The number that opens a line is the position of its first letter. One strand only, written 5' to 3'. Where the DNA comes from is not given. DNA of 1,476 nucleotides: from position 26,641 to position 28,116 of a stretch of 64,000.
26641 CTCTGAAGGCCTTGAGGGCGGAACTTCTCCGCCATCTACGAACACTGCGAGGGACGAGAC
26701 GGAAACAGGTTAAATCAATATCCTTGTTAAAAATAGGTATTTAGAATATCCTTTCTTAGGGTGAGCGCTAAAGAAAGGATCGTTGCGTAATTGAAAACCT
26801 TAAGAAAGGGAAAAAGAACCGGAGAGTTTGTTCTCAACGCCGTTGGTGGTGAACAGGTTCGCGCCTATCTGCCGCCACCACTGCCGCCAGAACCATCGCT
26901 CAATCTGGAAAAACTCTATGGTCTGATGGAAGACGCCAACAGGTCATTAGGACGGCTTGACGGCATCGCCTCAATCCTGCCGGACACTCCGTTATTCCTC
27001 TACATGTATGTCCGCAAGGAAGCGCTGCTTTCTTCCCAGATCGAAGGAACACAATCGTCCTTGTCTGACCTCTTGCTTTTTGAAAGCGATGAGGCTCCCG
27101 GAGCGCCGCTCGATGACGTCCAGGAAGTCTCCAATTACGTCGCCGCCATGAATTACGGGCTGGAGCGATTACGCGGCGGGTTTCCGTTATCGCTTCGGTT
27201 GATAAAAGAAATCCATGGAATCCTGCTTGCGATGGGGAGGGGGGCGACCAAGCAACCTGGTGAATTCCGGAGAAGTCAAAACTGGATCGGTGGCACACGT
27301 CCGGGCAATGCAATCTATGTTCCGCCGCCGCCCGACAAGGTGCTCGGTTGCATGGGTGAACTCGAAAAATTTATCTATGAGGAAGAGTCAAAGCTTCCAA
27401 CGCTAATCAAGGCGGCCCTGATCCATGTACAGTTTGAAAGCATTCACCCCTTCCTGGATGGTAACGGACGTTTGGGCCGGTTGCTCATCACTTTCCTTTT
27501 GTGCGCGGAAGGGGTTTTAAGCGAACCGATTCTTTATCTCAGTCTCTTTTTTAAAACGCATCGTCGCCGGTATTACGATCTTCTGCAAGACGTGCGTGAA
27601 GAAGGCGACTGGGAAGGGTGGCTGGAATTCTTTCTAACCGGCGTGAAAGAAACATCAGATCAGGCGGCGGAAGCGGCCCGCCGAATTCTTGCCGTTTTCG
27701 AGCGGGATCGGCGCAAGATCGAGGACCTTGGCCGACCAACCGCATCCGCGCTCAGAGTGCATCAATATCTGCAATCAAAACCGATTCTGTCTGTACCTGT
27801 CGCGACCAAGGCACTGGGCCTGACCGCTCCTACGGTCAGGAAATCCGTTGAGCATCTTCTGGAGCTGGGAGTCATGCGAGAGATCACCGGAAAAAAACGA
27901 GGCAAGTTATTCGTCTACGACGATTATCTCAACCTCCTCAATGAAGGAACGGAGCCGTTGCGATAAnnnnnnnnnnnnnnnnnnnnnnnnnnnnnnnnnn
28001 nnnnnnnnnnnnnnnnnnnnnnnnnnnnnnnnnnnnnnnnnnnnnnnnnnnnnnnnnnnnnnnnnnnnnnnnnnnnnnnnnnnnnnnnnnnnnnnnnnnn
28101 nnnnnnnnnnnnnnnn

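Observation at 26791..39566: Seven consecutive plus-strand genes with overlapping stop/start codons form one coupled defence super-operon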

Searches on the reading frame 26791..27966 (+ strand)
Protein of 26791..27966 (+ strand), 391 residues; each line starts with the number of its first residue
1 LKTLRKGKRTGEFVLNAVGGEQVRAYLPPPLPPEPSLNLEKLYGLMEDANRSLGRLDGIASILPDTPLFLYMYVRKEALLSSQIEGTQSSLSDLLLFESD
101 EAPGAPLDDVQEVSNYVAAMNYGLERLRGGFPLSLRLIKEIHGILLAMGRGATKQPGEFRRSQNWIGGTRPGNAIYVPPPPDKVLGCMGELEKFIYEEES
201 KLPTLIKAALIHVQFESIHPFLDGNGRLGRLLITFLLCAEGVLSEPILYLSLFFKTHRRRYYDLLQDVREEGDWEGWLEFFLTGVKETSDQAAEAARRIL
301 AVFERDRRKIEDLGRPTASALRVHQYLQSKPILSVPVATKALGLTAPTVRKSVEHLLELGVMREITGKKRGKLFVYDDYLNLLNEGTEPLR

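Call 4: search_protein_families(library=pfam, proteins=[window:26791-27966:+], max_evalue=0.01)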
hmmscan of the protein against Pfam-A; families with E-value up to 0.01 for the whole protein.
window:26791-27966:+ (391 aa): 4 families
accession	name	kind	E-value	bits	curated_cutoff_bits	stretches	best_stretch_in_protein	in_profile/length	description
PF13784.11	Fic_N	-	3.4e-29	101.1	26.7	1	45-125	3-82/82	Fic/DOC family N-terminal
PF02661.23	Fic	-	1.7e-20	74.1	24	1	132-237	1-93/93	Fic/DOC family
PF11972.14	HTH_13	-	0.00033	21.1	26.1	1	325-370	6-47/54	HTH DNA binding domain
PF07756.17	DUF1612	-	0.0031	18.2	30.1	1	195-260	19-83/127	Protein of unknown function (DUF1612)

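Call 6: search_protein_families(library=padloc, proteins=[window:26791-27966:+], max_evalue=0.001)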
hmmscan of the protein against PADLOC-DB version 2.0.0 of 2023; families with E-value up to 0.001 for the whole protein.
window:26791-27966:+ (391 aa): 7 families
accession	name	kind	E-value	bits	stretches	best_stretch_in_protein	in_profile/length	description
PDLC03963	SoFic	-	1.4e-123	410.9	1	22-384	5-359/361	-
PDLC04966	PDC-S24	-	7.3e-21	72.6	1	154-268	250-368/497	-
PDLC04836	PDC-S04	-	3.1e-20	70.4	1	80-272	32-216/244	-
PDLC04840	PDC-S04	-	1.5e-19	68.6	1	78-241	16-178/227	-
PDLC04837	PDC-S04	-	5.4e-17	59.8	1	70-233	21-179/234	-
PDLC04839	PDC-S04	-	4.5e-09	34.3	1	205-242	126-164/205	-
PDLC04838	PDC-S04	-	0.00069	17.5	0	203-241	127-166/209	-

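Call 7: search_protein_families(library=ncbifam, proteins=[window:26791-27966:+], max_evalue=0.001)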
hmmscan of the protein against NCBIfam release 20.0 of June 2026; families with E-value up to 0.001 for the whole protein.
window:26791-27966:+ (391 aa): 2 families
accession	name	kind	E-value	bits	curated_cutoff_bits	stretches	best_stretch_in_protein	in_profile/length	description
NF046030.1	ProtAdlyltaseSoFic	equivalog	3.8e-45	154.4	550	1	29-385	11-357/361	protein adenylyltransferase Fic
NF040876.1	RHE_PE00001_fam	equivalog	4.1e-09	36.1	250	1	196-370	203-364/371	RHE_PE00001 family protein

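Call 41: find_homologous_proteins(query=window:26791-27966:+, max_evalue=1e-20)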
Query window:26791-27966:+ (391 aa): 8000 proteins with E <= 1e-20 among 8000 candidates; the best 120 are listed.
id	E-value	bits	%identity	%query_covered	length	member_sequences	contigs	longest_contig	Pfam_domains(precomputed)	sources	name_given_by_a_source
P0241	3.9e-258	874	100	100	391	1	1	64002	PF13784.12,PF02661.24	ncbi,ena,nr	ncbi:MAG: Fic family protein [Nitrospinota bacterium]|nr:Fic family protein [Nitrospinota bacterium]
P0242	8.7e-258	873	100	100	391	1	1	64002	PF13784.12,PF02661.24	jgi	-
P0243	4.7e-239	811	92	100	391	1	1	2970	PF13784.12,PF02661.24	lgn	-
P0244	2.3e-237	806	92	100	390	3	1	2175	PF13784.12,PF02661.24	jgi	-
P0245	1.5e-233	793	90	100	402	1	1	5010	PF13784.12,PF02661.24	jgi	-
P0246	9.5e-225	764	86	100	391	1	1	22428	PF13784.12,PF02661.24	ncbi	-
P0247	1.6e-223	760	86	100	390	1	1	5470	PF13784.12,PF02661.24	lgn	-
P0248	2.6e-222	756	86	100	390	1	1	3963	PF13784.12,PF02661.24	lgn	-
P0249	3.4e-222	756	85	100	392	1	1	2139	PF13784.12,PF02661.24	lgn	-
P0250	8.1e-222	754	86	100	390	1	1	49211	PF13784.12,PF02661.24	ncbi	-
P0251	7.2e-220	748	84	100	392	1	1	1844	PF13784.12,PF02661.24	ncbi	ncbi:MAG: Fic family protein [bacterium]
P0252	1.2e-219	747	85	100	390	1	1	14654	PF13784.12,PF02661.24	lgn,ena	-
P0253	1.5e-219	747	86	98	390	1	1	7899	PF13784.12,PF02661.24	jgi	-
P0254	2.0e-219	746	84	100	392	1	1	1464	PF13784.12,PF02661.24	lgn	-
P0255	1.5e-215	734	83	100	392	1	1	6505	PF13784.12,PF02661.24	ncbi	-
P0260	1.7e-210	717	81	99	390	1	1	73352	PF13784.12,PF02661.24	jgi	jgi:cell filamentation protein, protein adenylyltransferase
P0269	9.6e-205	698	80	100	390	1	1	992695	PF13784.12,PF02661.24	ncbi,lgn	-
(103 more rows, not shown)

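Call 42: find_encoding_contigs(protein=P0250, flank=6000, max_places=2)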
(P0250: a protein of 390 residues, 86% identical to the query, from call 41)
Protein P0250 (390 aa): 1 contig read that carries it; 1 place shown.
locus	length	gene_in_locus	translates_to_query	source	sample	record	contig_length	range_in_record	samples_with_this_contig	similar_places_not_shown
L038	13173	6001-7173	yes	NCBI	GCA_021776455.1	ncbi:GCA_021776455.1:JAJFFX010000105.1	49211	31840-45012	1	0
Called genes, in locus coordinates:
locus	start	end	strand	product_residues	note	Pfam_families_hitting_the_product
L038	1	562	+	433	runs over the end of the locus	PF03432:Relaxase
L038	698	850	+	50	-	-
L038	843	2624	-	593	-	-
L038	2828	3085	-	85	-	-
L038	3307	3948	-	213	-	-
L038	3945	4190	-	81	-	-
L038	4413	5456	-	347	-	PF10134:RPA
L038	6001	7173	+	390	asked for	PF13784:Fic_N, PF02661:Fic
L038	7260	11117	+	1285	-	PF20465:MmeI_hel, PF02384:N6_Mtase, PF20473:MmeI_Mtase, PF07669:Eco57I, PF12950:TaqI_C (weak)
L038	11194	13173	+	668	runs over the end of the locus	-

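Call 43: find_encoding_contigs(protein=P0246, flank=6000, max_places=2)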
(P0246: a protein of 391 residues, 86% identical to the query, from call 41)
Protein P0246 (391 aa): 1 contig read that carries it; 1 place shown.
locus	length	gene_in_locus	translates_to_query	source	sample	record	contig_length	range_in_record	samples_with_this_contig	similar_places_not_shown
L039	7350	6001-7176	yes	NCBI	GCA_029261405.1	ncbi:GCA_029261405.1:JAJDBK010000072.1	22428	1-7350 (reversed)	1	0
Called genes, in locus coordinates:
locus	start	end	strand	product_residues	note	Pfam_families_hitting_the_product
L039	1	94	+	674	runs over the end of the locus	PF07715:Plug, PF00593:TonB_dep_Rec_b-barrel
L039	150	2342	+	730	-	PF00672:HAMP, PF00989:PAS, PF08448:PAS_4, PF13426:PAS_9, PF00512:HisKA, PF02518:HATPase_c, PF00072:Response_reg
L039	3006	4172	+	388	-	PF00072:Response_reg, PF01339:CheB_methylest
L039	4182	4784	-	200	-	-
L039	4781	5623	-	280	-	PF00140:Sigma70_r1_2, PF04542:Sigma70_r2, PF04539:Sigma70_r3, PF04545:Sigma70_r4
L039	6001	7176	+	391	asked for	PF13784:Fic_N, PF02661:Fic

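Call 44: find_encoding_contigs(protein=P0260, flank=6000, max_places=2)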
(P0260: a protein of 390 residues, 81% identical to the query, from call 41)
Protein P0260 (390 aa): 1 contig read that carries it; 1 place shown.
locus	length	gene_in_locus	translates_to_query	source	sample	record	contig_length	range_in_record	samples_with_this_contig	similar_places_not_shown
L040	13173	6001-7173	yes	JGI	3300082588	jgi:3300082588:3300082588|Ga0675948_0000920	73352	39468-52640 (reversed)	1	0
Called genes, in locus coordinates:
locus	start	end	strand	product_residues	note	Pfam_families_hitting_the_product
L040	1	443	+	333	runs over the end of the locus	-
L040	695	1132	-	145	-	PF00239:Resolvase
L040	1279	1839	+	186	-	-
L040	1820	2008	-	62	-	-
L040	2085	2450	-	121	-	-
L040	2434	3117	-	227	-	PF01656:CbiA (weak), PF07015:VirC1, PF09140:MipZ (faint), PF13614:AAA_31 (weak)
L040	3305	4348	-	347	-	PF10134:RPA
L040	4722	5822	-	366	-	PF02661:Fic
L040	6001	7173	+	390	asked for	PF13784:Fic_N, PF02661:Fic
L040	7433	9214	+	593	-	-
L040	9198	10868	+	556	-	-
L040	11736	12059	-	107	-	PF13591:MerR_2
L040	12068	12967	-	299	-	PF00226:DnaJ, PF01556:DnaJ_C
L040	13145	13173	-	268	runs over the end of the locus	PF13230:GATase_4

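Call 45: find_encoding_contigs(protein=P0269, flank=6000, max_places=2)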
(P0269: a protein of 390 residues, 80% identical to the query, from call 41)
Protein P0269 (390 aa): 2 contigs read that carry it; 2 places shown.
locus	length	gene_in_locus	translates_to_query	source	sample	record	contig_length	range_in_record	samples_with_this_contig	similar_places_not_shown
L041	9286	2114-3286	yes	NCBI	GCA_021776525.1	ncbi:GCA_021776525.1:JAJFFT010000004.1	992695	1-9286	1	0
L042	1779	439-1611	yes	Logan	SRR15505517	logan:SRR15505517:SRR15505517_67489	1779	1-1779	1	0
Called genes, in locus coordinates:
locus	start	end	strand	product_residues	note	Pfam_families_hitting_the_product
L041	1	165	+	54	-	?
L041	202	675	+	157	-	PF21983:NikA-like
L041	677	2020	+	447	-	PF03432:Relaxase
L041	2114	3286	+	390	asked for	PF13784:Fic_N, PF02661:Fic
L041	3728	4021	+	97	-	PF27190:KlcB_3rd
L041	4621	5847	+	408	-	-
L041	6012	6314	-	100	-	PF05284:DUF736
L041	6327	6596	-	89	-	PF10038:DUF2274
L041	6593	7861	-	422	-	PF03743:TrbI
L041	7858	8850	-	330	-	PF03524:CagX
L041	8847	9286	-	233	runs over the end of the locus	PF04335:VirB8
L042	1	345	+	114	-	?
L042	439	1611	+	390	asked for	PF13784:Fic_N, PF02661:Fic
